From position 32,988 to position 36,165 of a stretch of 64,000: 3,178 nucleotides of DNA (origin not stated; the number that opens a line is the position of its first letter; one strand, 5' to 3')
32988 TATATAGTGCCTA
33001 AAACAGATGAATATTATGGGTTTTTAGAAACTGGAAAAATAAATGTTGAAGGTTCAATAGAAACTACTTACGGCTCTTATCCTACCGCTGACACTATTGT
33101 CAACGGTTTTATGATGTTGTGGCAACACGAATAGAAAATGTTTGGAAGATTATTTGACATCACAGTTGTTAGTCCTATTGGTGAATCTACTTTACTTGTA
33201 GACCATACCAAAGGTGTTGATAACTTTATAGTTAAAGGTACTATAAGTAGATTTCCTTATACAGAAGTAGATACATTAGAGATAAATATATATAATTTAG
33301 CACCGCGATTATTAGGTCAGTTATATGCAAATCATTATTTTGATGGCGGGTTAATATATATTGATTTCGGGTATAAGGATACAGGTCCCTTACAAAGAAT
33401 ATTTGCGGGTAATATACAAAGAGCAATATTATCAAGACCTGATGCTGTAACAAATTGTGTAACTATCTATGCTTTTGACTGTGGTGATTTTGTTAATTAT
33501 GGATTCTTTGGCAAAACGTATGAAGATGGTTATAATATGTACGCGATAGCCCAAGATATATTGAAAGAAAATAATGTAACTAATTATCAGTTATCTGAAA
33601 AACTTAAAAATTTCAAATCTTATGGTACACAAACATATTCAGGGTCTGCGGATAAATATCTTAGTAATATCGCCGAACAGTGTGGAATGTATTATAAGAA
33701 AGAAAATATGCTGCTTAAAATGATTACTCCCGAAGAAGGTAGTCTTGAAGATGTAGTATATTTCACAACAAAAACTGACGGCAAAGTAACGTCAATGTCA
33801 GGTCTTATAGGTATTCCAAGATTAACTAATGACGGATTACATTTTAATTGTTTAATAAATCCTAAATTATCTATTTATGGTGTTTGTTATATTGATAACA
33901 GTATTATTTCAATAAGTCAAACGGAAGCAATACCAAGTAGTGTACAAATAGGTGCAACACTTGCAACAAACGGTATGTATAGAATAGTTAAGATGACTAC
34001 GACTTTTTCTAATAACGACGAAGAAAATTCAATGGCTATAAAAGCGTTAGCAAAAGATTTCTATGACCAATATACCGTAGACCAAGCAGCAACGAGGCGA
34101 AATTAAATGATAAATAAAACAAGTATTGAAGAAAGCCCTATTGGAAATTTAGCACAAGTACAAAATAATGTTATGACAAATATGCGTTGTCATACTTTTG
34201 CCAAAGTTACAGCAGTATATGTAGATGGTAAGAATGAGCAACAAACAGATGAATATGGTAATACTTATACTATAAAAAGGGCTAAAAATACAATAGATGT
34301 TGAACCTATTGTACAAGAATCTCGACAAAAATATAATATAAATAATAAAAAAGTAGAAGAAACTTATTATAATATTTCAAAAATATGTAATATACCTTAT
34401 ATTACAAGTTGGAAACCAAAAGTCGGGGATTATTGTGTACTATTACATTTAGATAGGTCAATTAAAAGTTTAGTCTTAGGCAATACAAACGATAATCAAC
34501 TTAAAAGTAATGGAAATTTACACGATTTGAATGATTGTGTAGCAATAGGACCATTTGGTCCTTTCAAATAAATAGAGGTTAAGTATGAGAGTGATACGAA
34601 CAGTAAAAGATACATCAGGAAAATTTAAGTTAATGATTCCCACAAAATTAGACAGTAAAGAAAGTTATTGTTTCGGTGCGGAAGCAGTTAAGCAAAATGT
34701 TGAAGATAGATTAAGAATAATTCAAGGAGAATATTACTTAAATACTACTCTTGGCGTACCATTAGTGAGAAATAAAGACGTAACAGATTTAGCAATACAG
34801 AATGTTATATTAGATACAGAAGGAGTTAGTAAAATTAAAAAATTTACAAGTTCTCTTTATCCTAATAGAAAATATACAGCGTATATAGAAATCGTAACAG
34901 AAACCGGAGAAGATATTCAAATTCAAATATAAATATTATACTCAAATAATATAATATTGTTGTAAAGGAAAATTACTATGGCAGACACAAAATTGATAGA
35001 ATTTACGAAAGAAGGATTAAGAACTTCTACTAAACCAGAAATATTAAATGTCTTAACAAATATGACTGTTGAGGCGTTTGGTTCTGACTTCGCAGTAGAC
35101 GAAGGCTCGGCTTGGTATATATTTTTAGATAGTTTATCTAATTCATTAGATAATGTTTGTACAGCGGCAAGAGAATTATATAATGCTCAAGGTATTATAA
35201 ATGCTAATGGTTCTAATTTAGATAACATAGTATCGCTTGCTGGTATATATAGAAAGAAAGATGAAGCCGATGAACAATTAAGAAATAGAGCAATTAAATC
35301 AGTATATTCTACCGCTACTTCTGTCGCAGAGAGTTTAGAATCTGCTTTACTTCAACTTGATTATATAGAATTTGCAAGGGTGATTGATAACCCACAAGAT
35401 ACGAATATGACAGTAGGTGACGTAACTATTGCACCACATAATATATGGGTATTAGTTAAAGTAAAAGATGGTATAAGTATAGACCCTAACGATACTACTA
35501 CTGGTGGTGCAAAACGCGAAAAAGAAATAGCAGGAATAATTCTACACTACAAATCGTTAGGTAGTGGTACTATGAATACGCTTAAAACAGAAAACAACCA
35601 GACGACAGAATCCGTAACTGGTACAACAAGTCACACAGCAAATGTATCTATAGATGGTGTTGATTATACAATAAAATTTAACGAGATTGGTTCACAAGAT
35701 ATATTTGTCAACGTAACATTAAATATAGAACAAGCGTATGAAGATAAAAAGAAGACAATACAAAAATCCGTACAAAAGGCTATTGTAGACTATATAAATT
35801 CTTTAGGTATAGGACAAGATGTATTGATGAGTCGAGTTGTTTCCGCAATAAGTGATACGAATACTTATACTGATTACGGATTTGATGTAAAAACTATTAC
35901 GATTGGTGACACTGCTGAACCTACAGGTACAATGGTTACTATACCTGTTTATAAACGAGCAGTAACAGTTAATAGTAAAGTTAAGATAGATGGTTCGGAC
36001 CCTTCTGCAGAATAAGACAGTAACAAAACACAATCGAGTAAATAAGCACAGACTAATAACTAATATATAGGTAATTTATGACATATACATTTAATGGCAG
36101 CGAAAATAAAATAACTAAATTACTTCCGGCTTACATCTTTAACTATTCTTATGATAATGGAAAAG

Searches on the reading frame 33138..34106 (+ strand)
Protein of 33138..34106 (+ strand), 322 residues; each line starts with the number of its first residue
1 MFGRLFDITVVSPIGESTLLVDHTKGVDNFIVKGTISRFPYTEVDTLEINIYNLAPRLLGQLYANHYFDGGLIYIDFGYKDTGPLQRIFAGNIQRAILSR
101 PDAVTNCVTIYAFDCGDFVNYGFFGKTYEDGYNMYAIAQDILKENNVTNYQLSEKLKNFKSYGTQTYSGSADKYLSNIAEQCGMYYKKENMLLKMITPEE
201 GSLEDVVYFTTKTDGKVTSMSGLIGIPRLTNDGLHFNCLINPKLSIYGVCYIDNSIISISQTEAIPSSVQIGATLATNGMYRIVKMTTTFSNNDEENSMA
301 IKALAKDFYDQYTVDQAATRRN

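Call 22: search_protein_families(library=phrogs, proteins=[window:33138-34106:+], max_evalue=0.001)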
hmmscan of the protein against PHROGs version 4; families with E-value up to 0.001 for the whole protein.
window:33138-34106:+ (322 aa): 2 families
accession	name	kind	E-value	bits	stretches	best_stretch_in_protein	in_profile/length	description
phrog_196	-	tail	1.5e-29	103.9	1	1-314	84-369/536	baseplate hub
phrog_20677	-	unknown function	7.4e-17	61.9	1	1-279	161-420/631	-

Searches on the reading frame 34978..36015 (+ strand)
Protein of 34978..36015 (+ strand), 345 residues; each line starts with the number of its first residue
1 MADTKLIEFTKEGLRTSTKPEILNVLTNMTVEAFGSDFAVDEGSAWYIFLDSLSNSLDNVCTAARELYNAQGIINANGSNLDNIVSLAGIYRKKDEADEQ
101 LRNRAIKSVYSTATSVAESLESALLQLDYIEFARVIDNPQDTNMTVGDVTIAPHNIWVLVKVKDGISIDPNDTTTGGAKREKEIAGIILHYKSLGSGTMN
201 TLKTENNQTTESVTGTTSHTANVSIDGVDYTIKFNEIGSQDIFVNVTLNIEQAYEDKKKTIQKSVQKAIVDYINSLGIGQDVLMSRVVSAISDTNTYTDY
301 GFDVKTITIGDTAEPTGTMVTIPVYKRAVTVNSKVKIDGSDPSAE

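Call 22: search_protein_families(library=phrogs, proteins=[window:34978-36015:+], max_evalue=0.001)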
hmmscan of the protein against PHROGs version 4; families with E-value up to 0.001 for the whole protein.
window:34978-36015:+ (345 aa): 1 family
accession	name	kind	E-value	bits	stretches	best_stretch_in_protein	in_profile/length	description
phrog_6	-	tail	1.1e-19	71.5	2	96-329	236-410/548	baseplate wedge subunit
